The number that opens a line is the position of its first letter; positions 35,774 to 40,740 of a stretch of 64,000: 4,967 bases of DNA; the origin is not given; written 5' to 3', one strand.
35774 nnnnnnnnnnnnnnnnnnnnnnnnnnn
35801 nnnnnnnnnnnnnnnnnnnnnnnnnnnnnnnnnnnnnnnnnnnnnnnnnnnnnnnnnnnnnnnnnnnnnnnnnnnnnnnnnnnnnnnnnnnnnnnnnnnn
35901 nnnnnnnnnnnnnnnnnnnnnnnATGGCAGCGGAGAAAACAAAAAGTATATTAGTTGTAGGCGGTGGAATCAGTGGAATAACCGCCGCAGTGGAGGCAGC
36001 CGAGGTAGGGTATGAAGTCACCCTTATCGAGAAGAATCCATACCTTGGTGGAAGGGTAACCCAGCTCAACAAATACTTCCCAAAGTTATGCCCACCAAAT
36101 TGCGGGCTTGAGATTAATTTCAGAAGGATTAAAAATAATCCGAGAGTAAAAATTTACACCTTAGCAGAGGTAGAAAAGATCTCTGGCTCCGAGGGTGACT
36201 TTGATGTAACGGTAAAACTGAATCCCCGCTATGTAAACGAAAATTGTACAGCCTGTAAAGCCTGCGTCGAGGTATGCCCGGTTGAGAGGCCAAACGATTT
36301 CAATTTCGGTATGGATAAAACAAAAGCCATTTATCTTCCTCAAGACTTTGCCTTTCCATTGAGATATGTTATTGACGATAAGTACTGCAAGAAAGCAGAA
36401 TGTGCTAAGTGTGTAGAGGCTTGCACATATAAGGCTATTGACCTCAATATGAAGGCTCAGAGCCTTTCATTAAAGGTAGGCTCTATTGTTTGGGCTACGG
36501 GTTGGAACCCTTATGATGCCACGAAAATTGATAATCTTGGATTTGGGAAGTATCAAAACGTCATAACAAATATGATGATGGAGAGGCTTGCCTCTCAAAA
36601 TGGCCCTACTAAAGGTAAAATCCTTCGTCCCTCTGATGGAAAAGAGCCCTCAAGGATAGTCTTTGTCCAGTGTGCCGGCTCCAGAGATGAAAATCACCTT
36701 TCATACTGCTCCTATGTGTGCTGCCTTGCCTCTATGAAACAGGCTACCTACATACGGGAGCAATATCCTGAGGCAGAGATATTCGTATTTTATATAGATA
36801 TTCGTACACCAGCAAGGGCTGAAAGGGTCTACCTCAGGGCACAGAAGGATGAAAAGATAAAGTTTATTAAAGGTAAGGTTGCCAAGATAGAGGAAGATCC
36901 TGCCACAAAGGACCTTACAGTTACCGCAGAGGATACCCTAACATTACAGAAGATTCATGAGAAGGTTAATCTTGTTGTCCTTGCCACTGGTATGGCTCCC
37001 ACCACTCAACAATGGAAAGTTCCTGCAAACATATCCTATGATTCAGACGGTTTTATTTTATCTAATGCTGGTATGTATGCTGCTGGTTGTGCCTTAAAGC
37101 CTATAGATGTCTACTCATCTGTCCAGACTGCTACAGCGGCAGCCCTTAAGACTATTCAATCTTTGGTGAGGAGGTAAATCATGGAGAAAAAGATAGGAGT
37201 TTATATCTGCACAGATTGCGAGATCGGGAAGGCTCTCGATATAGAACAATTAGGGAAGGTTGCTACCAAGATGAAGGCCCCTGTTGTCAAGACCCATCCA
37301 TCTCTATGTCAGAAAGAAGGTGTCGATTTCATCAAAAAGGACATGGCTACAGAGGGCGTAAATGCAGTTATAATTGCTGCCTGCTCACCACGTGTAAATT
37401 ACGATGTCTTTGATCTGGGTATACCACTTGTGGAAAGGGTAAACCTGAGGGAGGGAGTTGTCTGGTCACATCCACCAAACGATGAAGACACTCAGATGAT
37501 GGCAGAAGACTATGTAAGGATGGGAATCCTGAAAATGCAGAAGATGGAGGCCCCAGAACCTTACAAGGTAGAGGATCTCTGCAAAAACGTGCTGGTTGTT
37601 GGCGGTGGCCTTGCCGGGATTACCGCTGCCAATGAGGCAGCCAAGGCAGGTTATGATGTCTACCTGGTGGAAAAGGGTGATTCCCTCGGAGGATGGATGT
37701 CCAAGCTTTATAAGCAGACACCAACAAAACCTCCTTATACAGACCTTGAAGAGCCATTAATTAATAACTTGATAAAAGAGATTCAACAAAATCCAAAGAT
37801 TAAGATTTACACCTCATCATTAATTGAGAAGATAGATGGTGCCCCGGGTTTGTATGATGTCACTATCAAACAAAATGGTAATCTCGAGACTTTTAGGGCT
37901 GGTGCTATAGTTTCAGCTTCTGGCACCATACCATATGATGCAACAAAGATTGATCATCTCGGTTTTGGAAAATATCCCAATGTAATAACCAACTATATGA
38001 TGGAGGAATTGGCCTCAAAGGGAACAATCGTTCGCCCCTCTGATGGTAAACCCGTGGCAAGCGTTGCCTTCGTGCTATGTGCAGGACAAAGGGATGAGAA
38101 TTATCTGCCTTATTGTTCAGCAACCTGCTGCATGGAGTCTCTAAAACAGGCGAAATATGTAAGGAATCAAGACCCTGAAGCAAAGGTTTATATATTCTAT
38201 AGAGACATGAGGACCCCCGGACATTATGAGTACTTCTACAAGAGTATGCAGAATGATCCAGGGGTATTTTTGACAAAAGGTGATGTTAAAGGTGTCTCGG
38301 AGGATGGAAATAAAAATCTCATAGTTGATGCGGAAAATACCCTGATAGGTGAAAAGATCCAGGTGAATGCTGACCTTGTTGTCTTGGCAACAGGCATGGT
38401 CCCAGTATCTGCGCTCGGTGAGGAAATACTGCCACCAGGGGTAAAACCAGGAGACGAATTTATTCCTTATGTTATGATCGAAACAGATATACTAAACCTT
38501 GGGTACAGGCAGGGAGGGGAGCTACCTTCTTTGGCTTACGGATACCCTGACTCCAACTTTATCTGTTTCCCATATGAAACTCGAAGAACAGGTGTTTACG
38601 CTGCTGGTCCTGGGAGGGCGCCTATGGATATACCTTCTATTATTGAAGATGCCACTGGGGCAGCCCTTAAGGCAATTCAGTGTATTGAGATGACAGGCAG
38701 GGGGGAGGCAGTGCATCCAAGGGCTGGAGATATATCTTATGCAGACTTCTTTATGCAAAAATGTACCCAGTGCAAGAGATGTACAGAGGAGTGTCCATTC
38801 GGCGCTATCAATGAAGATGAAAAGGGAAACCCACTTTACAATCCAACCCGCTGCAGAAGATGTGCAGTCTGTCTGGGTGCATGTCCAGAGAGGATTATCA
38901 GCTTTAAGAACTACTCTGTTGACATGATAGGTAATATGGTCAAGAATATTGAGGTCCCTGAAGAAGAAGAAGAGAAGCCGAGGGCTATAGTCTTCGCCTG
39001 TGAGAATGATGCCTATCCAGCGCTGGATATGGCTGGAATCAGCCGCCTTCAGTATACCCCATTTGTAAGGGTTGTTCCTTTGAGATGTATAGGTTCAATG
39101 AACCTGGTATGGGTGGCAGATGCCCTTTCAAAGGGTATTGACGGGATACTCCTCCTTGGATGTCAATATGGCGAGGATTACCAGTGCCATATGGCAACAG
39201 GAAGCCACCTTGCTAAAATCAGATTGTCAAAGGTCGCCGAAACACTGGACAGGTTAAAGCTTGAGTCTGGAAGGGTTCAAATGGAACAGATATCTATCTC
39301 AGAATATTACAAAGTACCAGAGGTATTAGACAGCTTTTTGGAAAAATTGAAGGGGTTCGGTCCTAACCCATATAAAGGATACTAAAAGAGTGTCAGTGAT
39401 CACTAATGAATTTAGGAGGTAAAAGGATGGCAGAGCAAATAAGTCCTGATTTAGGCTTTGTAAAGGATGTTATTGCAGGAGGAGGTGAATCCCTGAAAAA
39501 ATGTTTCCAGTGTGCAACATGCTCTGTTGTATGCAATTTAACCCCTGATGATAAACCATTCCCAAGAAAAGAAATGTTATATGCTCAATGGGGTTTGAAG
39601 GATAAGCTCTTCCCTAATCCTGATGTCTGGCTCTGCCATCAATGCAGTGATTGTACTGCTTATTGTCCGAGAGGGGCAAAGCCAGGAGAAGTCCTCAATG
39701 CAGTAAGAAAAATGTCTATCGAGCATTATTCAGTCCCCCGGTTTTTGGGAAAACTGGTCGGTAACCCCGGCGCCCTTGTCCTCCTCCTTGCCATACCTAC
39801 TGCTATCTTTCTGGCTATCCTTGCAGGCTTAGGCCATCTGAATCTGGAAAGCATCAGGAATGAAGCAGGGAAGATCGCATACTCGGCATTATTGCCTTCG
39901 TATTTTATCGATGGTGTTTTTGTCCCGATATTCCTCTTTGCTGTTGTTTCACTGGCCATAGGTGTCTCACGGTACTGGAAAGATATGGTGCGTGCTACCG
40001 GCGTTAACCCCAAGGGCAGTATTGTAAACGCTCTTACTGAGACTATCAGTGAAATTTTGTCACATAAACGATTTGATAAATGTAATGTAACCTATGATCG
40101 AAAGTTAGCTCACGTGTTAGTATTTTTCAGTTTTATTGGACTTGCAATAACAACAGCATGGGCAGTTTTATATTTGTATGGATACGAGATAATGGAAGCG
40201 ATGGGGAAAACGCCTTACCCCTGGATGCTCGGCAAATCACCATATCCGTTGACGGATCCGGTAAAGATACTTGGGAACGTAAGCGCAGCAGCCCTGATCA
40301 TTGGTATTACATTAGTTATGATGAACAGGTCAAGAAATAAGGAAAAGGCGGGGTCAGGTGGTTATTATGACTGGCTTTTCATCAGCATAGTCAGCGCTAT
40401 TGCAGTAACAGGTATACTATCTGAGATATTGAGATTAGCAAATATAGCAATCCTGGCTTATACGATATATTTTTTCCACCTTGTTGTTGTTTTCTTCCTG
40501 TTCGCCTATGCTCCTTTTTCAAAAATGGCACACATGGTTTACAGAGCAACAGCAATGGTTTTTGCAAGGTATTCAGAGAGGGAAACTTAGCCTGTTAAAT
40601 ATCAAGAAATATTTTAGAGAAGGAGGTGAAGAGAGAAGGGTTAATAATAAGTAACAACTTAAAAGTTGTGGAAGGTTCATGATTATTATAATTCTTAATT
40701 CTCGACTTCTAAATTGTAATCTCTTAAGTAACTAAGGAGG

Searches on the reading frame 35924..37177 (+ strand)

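Call 43: search_protein_families(library=pfam, proteins=[window:35924-37177:+], max_evalue=0.00001)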
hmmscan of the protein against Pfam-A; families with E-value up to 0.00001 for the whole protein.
window:35924-37177:+ (417 aa): 7 families
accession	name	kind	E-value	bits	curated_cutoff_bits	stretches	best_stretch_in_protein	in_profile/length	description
PF07992.20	Pyr_redox_2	-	2.1e-12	47.5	26.1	1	4-46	140-181/291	Pyridine nucleotide-disulphide oxidoreductase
PF12831.13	FAD_oxidored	-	8.6e-11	42.2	27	1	9-47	2-40/416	FAD dependent oxidoreductase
PF13450.12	NAD_binding_8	-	6.7e-10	39.5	21.9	1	11-48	1-38/68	NAD(P)-binding Rossmann-like domain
PF01266.30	DAO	-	3.8e-09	37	27.9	1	9-43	2-36/353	FAD dependent oxidoreductase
PF13738.12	Pyr_redox_3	-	6.3e-07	29.4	30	0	6-98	164-250/305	Pyridine nucleotide-disulphide oxidoreductase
PF12838.12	Fer4_7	-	2.6e-06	28.2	27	0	101-120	31-50/52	4Fe-4S dicluster domain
PF00890.30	FAD_binding_2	-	2.6e-06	27.4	20.4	1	9-43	2-36/414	FAD binding domain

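Call 54: search_protein_families(library=ncbifam, proteins=[window:35924-37177:+], max_evalue=0.00001)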
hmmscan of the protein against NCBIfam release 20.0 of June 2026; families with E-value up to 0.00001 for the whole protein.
window:35924-37177:+ (417 aa): 19 families
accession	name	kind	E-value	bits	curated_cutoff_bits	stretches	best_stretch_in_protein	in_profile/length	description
NF040770.1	hetero_SS_HdrA2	exception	3e-122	409.2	1100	1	5-414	138-560/777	CoB-CoM heterodisulfide reductase HdrA2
NF041778.1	hetero_SS_HdrA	equivalog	2.1e-99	333.4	1400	1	7-407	143-563/771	ferredoxin:CoB-CoM heterodisulfide reductase subunit HdrA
NF041891.1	hdrA_Methbact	equivalog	2.1e-93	313.9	1300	1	4-411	131-553/762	ferredoxin:CoB-CoM heterodisulfide reductase subunit HdrA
TIGR03997.1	mycofact_OYE_2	equivalog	6.4e-10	38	793.15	1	3-48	376-421/645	mycofactocin system FadH/OYE family oxidoreductase 2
TIGR03467.1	HpnE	equivalog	1.5e-09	37.7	283.05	1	10-47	2-39/430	hydroxysqualene dehydroxylase HpnE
NF045599.1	bili_reduct_long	exception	2.5e-08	32.6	750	1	3-46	378-421/641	bilirubin reductase, long form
TIGR01292.1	TRX_reduct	equivalog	8.5e-08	31.4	343.45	0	288-384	167-261/300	thioredoxin-disulfide reductase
NF058655.1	CrtID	equivalog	2.2e-07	30.1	640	1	9-50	1-42/478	bifunctional phytoene desaturase/3,4-desaturase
NF009410.0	PRK12771.1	subfamily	5.5e-07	28.5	516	1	4-45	136-177/566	NAD(P)-binding protein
NF053677.1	Desat2ChcC2Cyan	equivalog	9.2e-07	27.6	900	1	9-44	3-38/558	4-oxocyclohex-2-ene-1-carboxylate 5-dehydrogenase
NF009409.0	PRK12770.1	subfamily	9.5e-07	28.2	343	0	4-44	16-56/360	putative glutamate synthase subunit beta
NF004789.0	PRK06134.1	subfamily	9.8e-07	27.7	747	1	4-44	10-50/581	FAD-dependent oxidoreductase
NF045663.1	diclust_near_Sec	equivalog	1.2e-06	27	530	1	3-50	103-150/759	pyridine nucleotide-disulfide oxidoreductase/dicluster-binding protein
TIGR01350.1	lipoamide_DH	equivalog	1.4e-06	27.3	408.8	0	9-44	4-38/461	dihydrolipoyl dehydrogenase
NF005560.0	PRK07233.1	equivalog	1.7e-06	27.1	252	1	8-47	2-41/435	hypothetical protein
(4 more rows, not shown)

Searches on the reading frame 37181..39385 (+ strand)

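Call 43: search_protein_families(library=pfam, proteins=[window:37181-39385:+], max_evalue=0.00001)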
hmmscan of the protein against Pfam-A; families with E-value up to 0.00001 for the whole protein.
window:37181-39385:+ (734 aa): 14 families
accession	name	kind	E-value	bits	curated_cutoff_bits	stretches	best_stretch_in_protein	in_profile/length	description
PF02662.21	FlpD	-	2.9e-39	134.3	22.3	1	603-727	2-123/123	Methyl-viologen-reducing hydrogenase, delta subunit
PF07992.20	Pyr_redox_2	-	2.7e-13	50.4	26.1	1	136-254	2-114/291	Pyridine nucleotide-disulphide oxidoreductase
PF12831.13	FAD_oxidored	-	7.6e-12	45.7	27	1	137-202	2-65/416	FAD dependent oxidoreductase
PF00890.30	FAD_binding_2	-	2.4e-09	37.3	20.4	1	137-171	2-36/414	FAD binding domain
PF13450.12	NAD_binding_8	-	3.7e-09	37.2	21.9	1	139-174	1-36/68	NAD(P)-binding Rossmann-like domain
PF13187.11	Fer4_9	-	2.1e-08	34.5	27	1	527-572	1-51/52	4Fe-4S dicluster domain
PF00037.32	Fer4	-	2.7e-08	33.7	21.1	0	526-543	6-23/24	4Fe-4S binding domain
PF01266.30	DAO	-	6.8e-08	32.8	27.9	1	137-171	2-37/353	FAD dependent oxidoreductase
PF12837.12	Fer4_6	-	4.2e-07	30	25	0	523-543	4-24/24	4Fe-4S binding domain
PF13484.11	Fer4_16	-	5.7e-07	30.7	30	0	527-546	1-20/66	4Fe-4S double cluster binding domain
PF03486.20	HI0933_like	-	1.5e-06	28.3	50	0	136-170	2-36/244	HI0933-like protein Rossmann domain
PF12838.12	Fer4_7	-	4.5e-06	27.5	27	0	527-571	1-51/52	4Fe-4S dicluster domain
PF13237.11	Fer4_10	-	5.5e-06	26.6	25.5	0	526-569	7-53/53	4Fe-4S dicluster domain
PF00070.33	Pyr_redox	-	8e-06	26.7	22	0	136-170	1-35/82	Pyridine nucleotide-disulphide oxidoreductase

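Call 54: search_protein_families(library=ncbifam, proteins=[window:37181-39385:+], max_evalue=0.00001)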
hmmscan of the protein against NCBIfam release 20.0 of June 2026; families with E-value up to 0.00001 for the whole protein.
window:37181-39385:+ (734 aa): 29 families (the best 25 are shown)
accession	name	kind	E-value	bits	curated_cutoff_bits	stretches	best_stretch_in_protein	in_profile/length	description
NF040770.1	hetero_SS_HdrA2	exception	4.1e-127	425.3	1100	3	464-728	522-773/777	CoB-CoM heterodisulfide reductase HdrA2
NF041891.1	hdrA_Methbact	equivalog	1.2e-79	268.5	1300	3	228-409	303-489/762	ferredoxin:CoB-CoM heterodisulfide reductase subunit HdrA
NF041778.1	hetero_SS_HdrA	equivalog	1.2e-78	264.7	1400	3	238-410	326-504/771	ferredoxin:CoB-CoM heterodisulfide reductase subunit HdrA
NF045873.1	F420_non_VhuD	exception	3.4e-20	72.5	215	1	602-732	4-131/132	F420-non-reducing hydrogenase iron-sulfur subunit VhuD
TIGR03997.1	mycofact_OYE_2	equivalog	2.7e-09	36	793.15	1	134-203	379-443/645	mycofactocin system FadH/OYE family oxidoreductase 2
NF009410.0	PRK12771.1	subfamily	1.5e-08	33.7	516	1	128-173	132-177/566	NAD(P)-binding protein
TIGR01372.1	soxA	subfamily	4.6e-08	31.3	1164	1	105-186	137-220/996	sarcosine oxidase subunit alpha family protein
TIGR04270.1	Rama_corrin_act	subfamily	6.4e-08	31.4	500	1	519-578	471-532/534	methylamine methyltransferase corrinoid protein reductive activase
NF038196.1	ferrodoxin_EFR1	subfamily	6.5e-08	32.9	75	1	526-578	184-234/242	EFR1 family ferrodoxin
NF045599.1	bili_reduct_long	exception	6.9e-08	31.2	750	1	134-174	381-421/641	bilirubin reductase, long form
NF040684.1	PorD_Arch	equivalog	7.8e-08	32.3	120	1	525-574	31-80/85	pyruvate synthase subunit PorD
TIGR03467.1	HpnE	equivalog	1.2e-07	31.5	283.05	1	137-172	1-36/430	hydroxysqualene dehydroxylase HpnE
NF005560.0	PRK07233.1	equivalog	4e-07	29.2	252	1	136-176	2-42/435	hypothetical protein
NF040864.1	HgcB_ferredoxin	equivalog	5.1e-07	29.4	99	1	522-576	10-64/93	mercury methylation ferredoxin HgcB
NF045663.1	diclust_near_Sec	equivalog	6.8e-07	27.7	530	1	121-208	93-179/759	pyridine nucleotide-disulfide oxidoreductase/dicluster-binding protein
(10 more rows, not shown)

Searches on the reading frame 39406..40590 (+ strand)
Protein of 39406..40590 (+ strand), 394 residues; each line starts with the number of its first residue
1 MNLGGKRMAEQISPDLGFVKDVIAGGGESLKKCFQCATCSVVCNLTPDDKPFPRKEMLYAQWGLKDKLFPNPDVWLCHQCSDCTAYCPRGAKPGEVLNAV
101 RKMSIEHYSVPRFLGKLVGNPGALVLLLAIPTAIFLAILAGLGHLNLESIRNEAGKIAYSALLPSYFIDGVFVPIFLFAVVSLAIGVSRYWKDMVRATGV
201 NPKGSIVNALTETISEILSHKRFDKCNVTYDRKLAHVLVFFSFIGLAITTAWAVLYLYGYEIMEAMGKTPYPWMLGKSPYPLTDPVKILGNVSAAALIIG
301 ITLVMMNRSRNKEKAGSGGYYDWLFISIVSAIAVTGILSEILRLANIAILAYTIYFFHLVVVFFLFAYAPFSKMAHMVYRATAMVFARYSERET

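Call 43: search_protein_families(library=pfam, proteins=[window:39406-40590:+], max_evalue=0.00001)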
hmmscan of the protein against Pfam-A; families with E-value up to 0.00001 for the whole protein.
window:39406-40590:+ (394 aa): 2 families
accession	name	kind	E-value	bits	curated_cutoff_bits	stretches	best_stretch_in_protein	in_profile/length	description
PF13183.11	Fer4_8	-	7.9e-08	33.2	27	1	30-90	2-67/68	4Fe-4S dicluster domain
PF13187.11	Fer4_9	-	2.3e-06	28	27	1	32-91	1-51/52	4Fe-4S dicluster domain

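Call 54: search_protein_families(library=ncbifam, proteins=[window:39406-40590:+], max_evalue=0.00001)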
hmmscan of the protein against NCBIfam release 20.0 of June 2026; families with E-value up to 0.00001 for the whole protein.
window:39406-40590:+ (394 aa): 7 families
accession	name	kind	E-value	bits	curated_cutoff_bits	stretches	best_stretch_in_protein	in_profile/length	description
NF038018.1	qmoC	equivalog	1e-145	485.7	300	1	14-386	1-360/360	quinone-interacting membrane-bound oxidoreductase complex subunit QmoC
NF011607.0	PRK15033.1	subfamily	2e-26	92.8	524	1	76-387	68-374/389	tricarballylate utilization 4Fe-4S protein TcuB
TIGR02484.1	CitB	equivalog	2.1e-19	69.9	246.6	1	75-389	48-357/372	tricarballylate utilization 4Fe-4S protein TcuB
TIGR03290.1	CoB_CoM_SS_C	equivalog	8.7e-15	55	160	1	31-108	2-79/144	CoB--CoM heterodisulfide reductase subunit C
NF041890.1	hdrC_Methbact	equivalog_domain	9.4e-10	38.4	270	1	19-142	17-141/192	ferredoxin:CoB-CoM heterodisulfide reductase subunit HdrC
NF008369.0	PRK11168.1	equivalog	9.2e-07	28.1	278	1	28-107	8-90/401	anaerobic glycerol-3-phosphate dehydrogenase subunit C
NF041779.1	hetero_SS_HdrC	equivalog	4.5e-06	26.3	350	1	29-107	29-106/198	ferredoxin:CoB-CoM heterodisulfide reductase subunit HdrC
